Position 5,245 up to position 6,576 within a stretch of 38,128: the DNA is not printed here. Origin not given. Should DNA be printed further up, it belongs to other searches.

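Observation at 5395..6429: Exported 344-aa helical repeat protein with 28 cysteines in CxxxC and CC motifs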

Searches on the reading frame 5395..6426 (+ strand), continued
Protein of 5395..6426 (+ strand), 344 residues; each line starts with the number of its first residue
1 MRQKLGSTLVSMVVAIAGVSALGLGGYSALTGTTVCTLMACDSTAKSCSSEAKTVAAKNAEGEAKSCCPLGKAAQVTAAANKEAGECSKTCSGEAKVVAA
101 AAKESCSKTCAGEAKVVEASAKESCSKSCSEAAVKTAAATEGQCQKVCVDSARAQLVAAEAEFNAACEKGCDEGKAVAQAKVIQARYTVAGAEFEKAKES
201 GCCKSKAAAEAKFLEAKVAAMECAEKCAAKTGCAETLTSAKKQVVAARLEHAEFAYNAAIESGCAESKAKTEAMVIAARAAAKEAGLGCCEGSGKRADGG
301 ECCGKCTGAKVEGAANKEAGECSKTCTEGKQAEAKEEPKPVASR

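Call 36: search_protein_families(library=pfam, proteins=[L002:8389-9675:-, L002:11237-11710:+, L002:11981-12667:+, L004:3538-6459:+, L004:2273-3559:-, L004:10516-11682:+, L004:10590-14909:+, L005:788-4291:+, L007:3036-3809:-, L001:189-2276:+], max_evalue=0.0001)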
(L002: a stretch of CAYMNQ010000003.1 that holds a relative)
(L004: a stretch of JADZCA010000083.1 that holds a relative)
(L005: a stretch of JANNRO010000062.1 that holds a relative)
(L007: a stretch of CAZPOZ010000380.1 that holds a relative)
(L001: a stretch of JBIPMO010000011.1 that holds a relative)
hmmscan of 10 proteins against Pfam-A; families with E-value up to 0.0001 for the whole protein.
L002:8389-9675:- (429 aa): 2 families
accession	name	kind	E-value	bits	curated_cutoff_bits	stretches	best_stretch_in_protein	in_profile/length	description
PF08495.15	FIST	-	3.9e-26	92.6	23.2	1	52-254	1-189/189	FIST N domain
PF10442.14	FIST_C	-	1.4e-24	87.1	28.5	1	256-402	1-131/131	FIST C domain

L002:11237-11710:+ (158 aa): 1 family
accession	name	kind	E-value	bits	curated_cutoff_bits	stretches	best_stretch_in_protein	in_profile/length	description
PF01878.24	EVE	-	1.3e-35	123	23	1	27-154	3-144/145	EVE domain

L002:11981-12667:+ (229 aa): 0 families

L004:3538-6459:+ (974 aa): 1 family
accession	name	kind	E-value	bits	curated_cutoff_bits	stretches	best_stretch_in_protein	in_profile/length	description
PF13646.12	HEAT_2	-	1.8e-11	44.6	27.7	1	876-938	23-86/88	HEAT repeats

L004:2273-3559:- (429 aa): 0 families

L004:10516-11682:+ (389 aa): 3 families
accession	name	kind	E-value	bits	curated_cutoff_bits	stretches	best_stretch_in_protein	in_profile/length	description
PF16576.10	HlyD_D23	-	1.5e-20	73.9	30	2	181-305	77-201/214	Barrel-sandwich domain of CusB or HlyD membrane-fusion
PF13437.12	HlyD_3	-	1.6e-13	51.8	22.2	1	216-304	2-92/106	HlyD family secretion protein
PF13533.13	Biotin_lipoyl_2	-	5.2e-05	23.4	29.8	0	78-109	1-32/32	Biotin-lipoyl like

L004:10590-14909:+ (1440 aa): 1 family
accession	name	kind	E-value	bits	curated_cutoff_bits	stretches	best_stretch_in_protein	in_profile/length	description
PF00873.25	ACR_tran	-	7.2e-152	507.8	28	1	392-1426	14-1018/1021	AcrB/AcrD/AcrF family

L005:788-4291:+ (1168 aa): 9 families
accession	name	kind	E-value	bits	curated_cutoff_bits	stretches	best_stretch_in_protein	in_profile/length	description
PF01839.29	FG-GAP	-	4.7e-41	138.5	22.1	5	1120-1160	1-37/37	FG-GAP repeat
PF01344.31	Kelch_1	-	3.2e-16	58.9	20.1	0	382-424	1-42/46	Kelch motif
PF13205.12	Big_5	-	2.5e-15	57.5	23.6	1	529-619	5-95/105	Bacterial Ig-like domain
PF13964.12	Kelch_6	-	7.3e-14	51.6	25.3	0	236-279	9-50/50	Kelch motif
PF13517.12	FG-GAP_3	-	8e-13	49.2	26.9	0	727-744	44-61/61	FG-GAP-like repeat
PF13418.12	Kelch_4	-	2e-11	44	21.6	0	381-416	1-36/49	Galactose oxidase, central domain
PF24681.1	Kelch_KLHDC2_KLHL20_DRC7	-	2.8e-10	40.3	50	1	240-450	10-221/221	KLHDC2/KLHL20/DRC7 Kelch-repeats domain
PF07646.21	Kelch_2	-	3.4e-07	30.4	21.3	0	236-275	9-47/48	Kelch motif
PF13415.12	Kelch_3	-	6.8e-06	26.6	22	0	393-434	1-42/48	Galactose oxidase, central domain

L007:3036-3809:- (258 aa): 2 families
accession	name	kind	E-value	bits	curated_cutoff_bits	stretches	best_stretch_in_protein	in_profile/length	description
PF00849.27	PseudoU_synth_2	-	1.2e-16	61.7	26.8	1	74-207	2-151/152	RNA pseudouridylate synthase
PF01479.30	S4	-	2.3e-08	34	22.8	1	12-54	2-45/48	S4 domain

L001:189-2276:+ (696 aa): 1 family
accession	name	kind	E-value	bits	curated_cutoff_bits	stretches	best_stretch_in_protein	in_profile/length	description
PF00171.27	Aldedh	-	5.7e-117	391.5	23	1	205-678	11-460/461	Aldehyde dehydrogenase family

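Call 37: search_protein_families(library=ncbifam, proteins=[L004:10590-14909:+, L004:10516-11682:+, L004:9467-10147:+, L006:1703-2518:+, L006:3206-3871:+], max_evalue=0.00001)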
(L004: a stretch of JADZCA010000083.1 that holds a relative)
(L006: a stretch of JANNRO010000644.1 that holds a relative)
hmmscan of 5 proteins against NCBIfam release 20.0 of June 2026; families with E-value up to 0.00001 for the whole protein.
L004:10590-14909:+ (1440 aa): 12 families
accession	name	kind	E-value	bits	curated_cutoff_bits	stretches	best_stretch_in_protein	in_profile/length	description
NF033617.1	RND_permease_2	subfamily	5.8e-134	448.3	1250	1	385-1430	5-1009/1009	multidrug efflux RND transporter permease subunit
NF000282.2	RND_permease_1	subfamily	1.7e-113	380.5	1250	1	395-1428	16-1027/1029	multidrug efflux RND transporter permease subunit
TIGR00915.1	2A0602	subfamily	4.3e-97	326.2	940.35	1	394-1426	16-1026/1050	efflux RND transporter permease subunit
NF007905.0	PRK10614.1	equivalog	2.3e-82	277.2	1774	2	381-992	4-600/1025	multidrug efflux RND transporter permease subunit MdtC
NF007798.0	PRK10503.1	equivalog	1e-80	271.7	1584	1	382-1430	14-1024/1040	MdtB/MuxB family multidrug efflux RND transporter permease subunit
TIGR00914.1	2A0601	subfamily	1.1e-74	251.8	701.45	2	393-992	19-611/1051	CusA/CzcA family heavy metal efflux RND transporter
NF007131.0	PRK09577.1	equivalog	9.8e-69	232.1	1768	1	397-1426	19-1020/1045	multidrug efflux RND transporter permease subunit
NF007133.0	PRK09579.1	equivalog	4.6e-66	223.1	1763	2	413-883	37-492/1017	multidrug efflux RND transporter permease subunit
NF007842.1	PRK10555.1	equivalog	5.8e-64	216.4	1854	1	395-1431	17-1029/1036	multidrug efflux RND transporter permease AcrD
NF000037.1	RND_perm_OqxB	exception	5.2e-62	209.9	2200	2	395-882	19-501/1050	multidrug efflux RND transporter permease subunit OqxB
NF011706.2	PRK15127.1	equivalog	2.5e-59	201.2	2150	2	396-980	18-600/1049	multidrug efflux RND transporter permease subunit AcrB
TIGR00916.1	2A0604s01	subfamily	2e-08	34.1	148.6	0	695-867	60-229/231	SecD/SecF family protein translocase subunit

L004:10516-11682:+ (389 aa): 8 families
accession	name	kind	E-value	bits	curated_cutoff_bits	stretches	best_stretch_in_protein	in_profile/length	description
TIGR01730.1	RND_mfp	subfamily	1.7e-37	129.1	94.9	1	58-381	7-305/322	efflux RND transporter periplasmic adaptor subunit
TIGR00999.1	8a0102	subfamily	1.2e-28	100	319.3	1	96-381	1-262/271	CzcB/NccB family metal efflux transporter periplasmic adaptor subunit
TIGR00998.1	8a0101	subfamily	8.2e-17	61.1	390.8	1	75-290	40-283/334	EmrA/EmrK family multidrug efflux transporter periplasmic adaptor subunit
NF011715.0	PRK15136.1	equivalog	1.1e-09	37.4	563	1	77-274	61-276/390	multidrug efflux MFS transporter periplasmic adaptor subunit EmrA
NF007785.0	PRK10476.1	equivalog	5.3e-08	32.1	376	1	74-285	45-281/347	multidrug transporter subunit MdtN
NF008589.1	PRK11556.1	equivalog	1.2e-07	31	391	1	44-378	50-368/392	MdtA/MuxA family multidrug efflux RND transporter periplasmic adaptor subunit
NF002939.0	PRK03598.1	equivalog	1.5e-07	30.9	393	1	78-293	45-285/332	secretion protein HlyD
NF008606.0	PRK11578.1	equivalog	6.2e-07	28.9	342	1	68-382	52-361/371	macrolide transporter subunit MacA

L004:9467-10147:+ (227 aa): 0 families

L006:1703-2518:+ (272 aa): 8 families
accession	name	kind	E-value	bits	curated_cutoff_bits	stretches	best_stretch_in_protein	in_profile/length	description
TIGR01256.1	modA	equivalog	3.1e-49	167.8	62.5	1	52-266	1-217/217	molybdate ABC transporter substrate-binding protein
NF007958.0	PRK10677.1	equivalog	5.1e-48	163.3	253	1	29-269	10-255/256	molybdate ABC transporter substrate-binding protein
NF002918.0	PRK03537.1-4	equivalog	4.2e-10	39.3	288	1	44-131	5-90/246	molybdate ABC transporter substrate-binding protein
NF002919.0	PRK03537.1-6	equivalog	1.9e-08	34.1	482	1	23-179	9-166/275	molybdate ABC transporter substrate-binding protein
NF002916.0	PRK03537.1-2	equivalog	9.3e-08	31.9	359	1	45-129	3-85/244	molybdate ABC transporter substrate-binding protein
NF002917.0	PRK03537.1-3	equivalog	8.8e-07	28.3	264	1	43-173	21-151/267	molybdate ABC transporter substrate-binding protein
NF003196.0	PRK04168.1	equivalog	1.8e-06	27.1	355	0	22-129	8-116/338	tungstate ABC transporter substrate-binding protein WtpA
TIGR03730.1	tungstate_WtpA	equivalog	7.3e-06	25.3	242.75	0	47-130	3-86/275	tungstate ABC transporter substrate-binding protein WtpA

L006:3206-3871:+ (222 aa): 181 families (the best 25 are shown)
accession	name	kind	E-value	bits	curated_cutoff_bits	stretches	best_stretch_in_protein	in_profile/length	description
TIGR02142.1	modC_ABC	equivalog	2e-55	188.5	285.05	1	11-212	5-213/353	molybdenum ABC transporter ATP-binding protein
NF008355.0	PRK11144.1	equivalog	7.3e-46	156.8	434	1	14-209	9-207/353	molybdenum ABC transporter ATP-binding protein ModC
NF040933.2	ABC_arch_GlcV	equivalog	6.9e-44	150.2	450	1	27-215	31-226/357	glucose ABC transporter ATP-binding protein GlcV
TIGR00968.1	3a0106s01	subfamily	1.3e-40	139.4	342.75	1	29-215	27-215/237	sulfate ABC transporter ATP-binding protein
NF040840.2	tungstate_WtpC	equivalog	2.1e-39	135.8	440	1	31-209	29-209/347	tungstate ABC transporter ATP-binding protein WtpC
NF008653.0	PRK11650.1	subfamily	1.4e-38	132.9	432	1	30-215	32-219/357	sn-glycerol-3-phosphate ABC transporter ATP-binding protein UgpC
TIGR01187.1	potA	subfamily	7.5e-38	130.4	355.6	1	34-213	2-183/325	polyamine ABC transporter ATP-binding protein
NF008105.0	PRK10851.1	equivalog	3.3e-37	128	502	1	26-215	26-221/362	sulfate/thiosulfate ABC transporter ATP-binding protein CysA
NF006987.0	PRK09452.1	equivalog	7e-37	127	482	1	31-215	46-232/378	spermidine/putrescine ABC transporter ATP-binding protein PotA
TIGR03265.1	PhnT2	equivalog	1.6e-36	126.3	457.7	1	31-215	33-219/353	putative 2-aminoethylphosphonate ABC transporter ATP-binding protein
NF008233.0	PRK11000.1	equivalog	7.4e-35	120.4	568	1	31-215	32-218/369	maltose/maltodextrin ABC transporter ATP-binding protein MalK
TIGR02857.1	CydD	equivalog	9.5e-35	120.5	435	1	27-203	347-528/529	thiol reductant ABC exporter subunit CydD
TIGR01277.1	thiQ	equivalog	1.7e-34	119.3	245.05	1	17-210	12-208/213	thiamine ABC transporter ATP-binding protein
NF043075.1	MMSYN1_0197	equivalog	7.7e-34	117.1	550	1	31-215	31-217/341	spermidine/putrescine ABC transporter ATP-binding protein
NF008039.0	PRK10771.1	equivalog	1.2e-33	116.5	298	1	20-204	16-203/234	thiamine ABC transporter ATP-binding protein ThiQ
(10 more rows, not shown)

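Call 56: search_solved_structures(query=A3, max_evalue=10)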
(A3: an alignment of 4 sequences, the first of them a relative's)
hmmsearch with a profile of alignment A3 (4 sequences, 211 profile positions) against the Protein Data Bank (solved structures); distinct sequences matched with E-value up to 10: 1.
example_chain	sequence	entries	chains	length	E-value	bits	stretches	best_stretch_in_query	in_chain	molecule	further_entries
2kfw_A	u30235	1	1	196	8.2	9.8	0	150-183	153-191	FKBP-type peptidyl-prolyl cis-trans isomerase slyD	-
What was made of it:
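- Tried and rejected: The Planctomycetia-family profile A3 gave only SlyD's Cys/His tail at E = 8 (call 56).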

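Call 67: search_protein_representatives(alignment_id=A6)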
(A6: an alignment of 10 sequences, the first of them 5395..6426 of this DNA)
Query: 10 sequences, 302 profile positions. Proteins with E-value up to 0.001 (for the whole library): 63; up to 1e-10: 27; up to 1e-30: 7. The best 63 are listed.
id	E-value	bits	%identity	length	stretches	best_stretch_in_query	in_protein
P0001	2.1e-88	313.2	-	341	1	5-302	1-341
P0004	3.0e-87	309.4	-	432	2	4-176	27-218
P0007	1.7e-76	274.1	-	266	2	5-152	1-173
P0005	1.8e-75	270.7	-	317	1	4-298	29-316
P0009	4.4e-61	223.5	-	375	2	46-294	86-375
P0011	8.9e-47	176.5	-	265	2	5-237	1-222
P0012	1.3e-31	126.7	-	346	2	5-246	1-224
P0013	9.0e-27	110.8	-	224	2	5-152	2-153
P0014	4.7e-25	105.2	-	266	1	5-295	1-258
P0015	1.6e-24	103.5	-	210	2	5-143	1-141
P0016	2.1e-24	103.0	-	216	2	6-88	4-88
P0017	8.6e-23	97.8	-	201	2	5-142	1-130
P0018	6.3e-22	94.9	-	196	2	5-150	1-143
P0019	8.8e-22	94.4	-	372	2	5-128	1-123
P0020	3.4e-21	92.5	-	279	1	5-292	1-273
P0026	4.3e-14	69.2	-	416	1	5-186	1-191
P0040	4.2e-08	49.5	-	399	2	9-160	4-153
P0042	5.8e-08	49.1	-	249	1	5-240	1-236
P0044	3.1e-07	46.7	-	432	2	7-168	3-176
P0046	5.5e-07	45.9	-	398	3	108-194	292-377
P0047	5.7e-07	45.8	-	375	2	5-86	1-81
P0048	1.7e-06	44.2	-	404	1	22-291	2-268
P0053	1.9e-05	40.8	-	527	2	5-62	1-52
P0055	3.0e-05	40.1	-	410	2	7-267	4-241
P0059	1.9e-04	37.5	-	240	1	5-87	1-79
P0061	2.6e-04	37.1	-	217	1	243-283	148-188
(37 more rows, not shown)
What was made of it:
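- On New Phycisphaerae Cys-pair repeat family (defined here): Profile search with 63 hits at E<=1e-3 (call 67).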

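Call 70: search_protein_families(library=pfam, proteins=[P0053, P0055, P0040, P0059, P0046, P0044, P0026, P0042, P0048, P0047], max_evalue=1)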
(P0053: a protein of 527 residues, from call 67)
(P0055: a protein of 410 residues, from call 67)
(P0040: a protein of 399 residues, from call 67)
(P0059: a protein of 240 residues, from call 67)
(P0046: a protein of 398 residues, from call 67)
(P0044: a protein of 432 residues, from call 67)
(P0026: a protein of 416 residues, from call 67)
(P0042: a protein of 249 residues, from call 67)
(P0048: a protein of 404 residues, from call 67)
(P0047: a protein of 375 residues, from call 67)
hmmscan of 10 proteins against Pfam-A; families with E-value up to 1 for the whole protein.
P0053 (527 aa): 2 families
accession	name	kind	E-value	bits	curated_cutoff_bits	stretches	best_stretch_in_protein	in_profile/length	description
PF20542.4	DUF6757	-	4e-05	24.1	27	1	479-512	9-42/54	Family of unknown function (DUF6757)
PF06467.20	zf-FCS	-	0.18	12.1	22.4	0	482-502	19-39/39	MYM-type Zinc finger with FCS sequence motif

P0055 (410 aa): 3 families
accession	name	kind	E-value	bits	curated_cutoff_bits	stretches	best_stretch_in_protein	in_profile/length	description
PF04945.19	YHS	-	5.1e-08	33.2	30.3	2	337-357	18-38/47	YHS domain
PF24273.1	TRASH_HVO_1752_C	-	5.5e-06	26.9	27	2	334-358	15-39/47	HVO_1752, C-terminal TRASH domain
PF02718.19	Herpes_UL31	-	0.044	13.2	25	1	342-378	79-116/254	Herpesvirus UL31-like protein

P0040 (399 aa): 0 families

P0059 (240 aa): 0 families

P0046 (398 aa): 2 families
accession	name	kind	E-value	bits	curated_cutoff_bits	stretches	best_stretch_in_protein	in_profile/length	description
PF05036.18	SPOR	-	0.0019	18.9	21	1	194-230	34-68/76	SPOR domain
PF00076.28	RRM_1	-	0.98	9.8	20.7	1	206-224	40-58/70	RNA recognition motif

P0044 (432 aa): 0 families

P0026 (416 aa): 0 families

P0042 (249 aa): 0 families

P0048 (404 aa): 0 families

P0047 (375 aa): 1 family
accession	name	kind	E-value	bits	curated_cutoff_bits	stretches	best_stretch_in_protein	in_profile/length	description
PF06724.16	DUF1206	-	0.15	12.6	26.2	1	6-31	42-67/70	Domain of Unknown Function (DUF1206)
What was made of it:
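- On YHS / TRASH metal-binding domains: P0053 is sub-threshold (call 70).
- It has YHS domains above Pfam's gathering score (33.2 against 30.3 bits, E = 5e-8) and TRASH at 26.9 against 27 (call 70).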

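Call 72: find_encoding_contigs(protein=P0055, flank=6000, max_places=3)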
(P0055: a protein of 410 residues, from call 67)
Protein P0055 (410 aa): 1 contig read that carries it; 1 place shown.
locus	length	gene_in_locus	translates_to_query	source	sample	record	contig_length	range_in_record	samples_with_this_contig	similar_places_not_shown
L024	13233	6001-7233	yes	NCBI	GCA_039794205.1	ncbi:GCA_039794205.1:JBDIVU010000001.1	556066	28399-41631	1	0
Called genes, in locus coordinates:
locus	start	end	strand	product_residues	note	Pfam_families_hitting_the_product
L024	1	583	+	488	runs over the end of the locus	-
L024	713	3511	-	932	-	PF00330:Aconitase, PF00694:Aconitase_C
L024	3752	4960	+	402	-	-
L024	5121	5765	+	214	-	-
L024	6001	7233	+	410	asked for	PF24273:TRASH_HVO_1752_C (faint), PF04945:YHS (faint)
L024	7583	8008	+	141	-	PF01878:EVE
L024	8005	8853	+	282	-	-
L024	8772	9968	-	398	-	-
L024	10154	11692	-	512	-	-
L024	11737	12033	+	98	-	-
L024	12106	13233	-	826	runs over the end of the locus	PF00404:Dockerin_1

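Call 73: find_encoding_contigs(protein=P0053, flank=6000, max_places=3)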
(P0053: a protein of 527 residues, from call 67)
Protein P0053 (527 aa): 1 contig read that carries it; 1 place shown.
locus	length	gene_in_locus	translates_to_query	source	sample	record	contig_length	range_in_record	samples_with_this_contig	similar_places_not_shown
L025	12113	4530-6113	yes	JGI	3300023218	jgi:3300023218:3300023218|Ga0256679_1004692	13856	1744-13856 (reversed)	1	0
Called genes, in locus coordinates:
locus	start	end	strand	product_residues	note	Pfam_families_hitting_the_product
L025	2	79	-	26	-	?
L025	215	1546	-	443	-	-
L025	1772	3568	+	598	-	PF03098:An_peroxidase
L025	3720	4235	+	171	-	-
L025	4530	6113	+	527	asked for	-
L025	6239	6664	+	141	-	PF01878:EVE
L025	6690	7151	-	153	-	PF06445:GyrI-like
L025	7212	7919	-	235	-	PF00733:Asn_synthase (weak), PF06508:QueC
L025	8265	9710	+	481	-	PF26550:Tricorn_2nd, PF26549:Tricorn_N, PF00930:DPPIV_N, PF19283:APEH_N (faint), PF07676:PD40, PF26549:Tricorn_N, PF26550:Tricorn_2nd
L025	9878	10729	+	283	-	-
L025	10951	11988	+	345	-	PF13495:Phage_int_SAM_4 (faint), PF02899:Phage_int_SAM_1, PF00589:Phage_integrase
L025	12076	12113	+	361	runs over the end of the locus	PF12006:DUF3500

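Call 75: search_solved_structures(query=P0040, max_evalue=1, show_alignments=2)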
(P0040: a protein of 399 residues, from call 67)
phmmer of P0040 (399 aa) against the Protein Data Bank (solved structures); distinct sequences matched with E-value up to 1: 0.
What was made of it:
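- Tried and rejected: P0040 gave nothing (call 75).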

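Call 76: search_protein_families(library=ncbifam, proteins=[P0040, P0055, P0053, P0059, P0046], max_evalue=1)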
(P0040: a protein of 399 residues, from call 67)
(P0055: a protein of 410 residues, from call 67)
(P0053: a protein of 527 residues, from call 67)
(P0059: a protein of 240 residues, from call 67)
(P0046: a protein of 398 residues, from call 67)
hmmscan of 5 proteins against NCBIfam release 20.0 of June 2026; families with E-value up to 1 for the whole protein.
P0040 (399 aa): 2 families
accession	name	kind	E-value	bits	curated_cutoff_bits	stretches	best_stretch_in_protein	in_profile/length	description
NF010540.1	PRK13929.1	exception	0.017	14.2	515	1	319-384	63-130/334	rod-share determining protein MreBH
TIGR02961.1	allantoicase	equivalog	0.32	9.7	277.9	0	120-161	167-208/324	allantoicase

P0055 (410 aa): 0 families

P0053 (527 aa): 0 families

P0059 (240 aa): 0 families

P0046 (398 aa): 0 families

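Call 77: find_encoding_contigs(protein=P0059, flank=6000, max_places=2)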
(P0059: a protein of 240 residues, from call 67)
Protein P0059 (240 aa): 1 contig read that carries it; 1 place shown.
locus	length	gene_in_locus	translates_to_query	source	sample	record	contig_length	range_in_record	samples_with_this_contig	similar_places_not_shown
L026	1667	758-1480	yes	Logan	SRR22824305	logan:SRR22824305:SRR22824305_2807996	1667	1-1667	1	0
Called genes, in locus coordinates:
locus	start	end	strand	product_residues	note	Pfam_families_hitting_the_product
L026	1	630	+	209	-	?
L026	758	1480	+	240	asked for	-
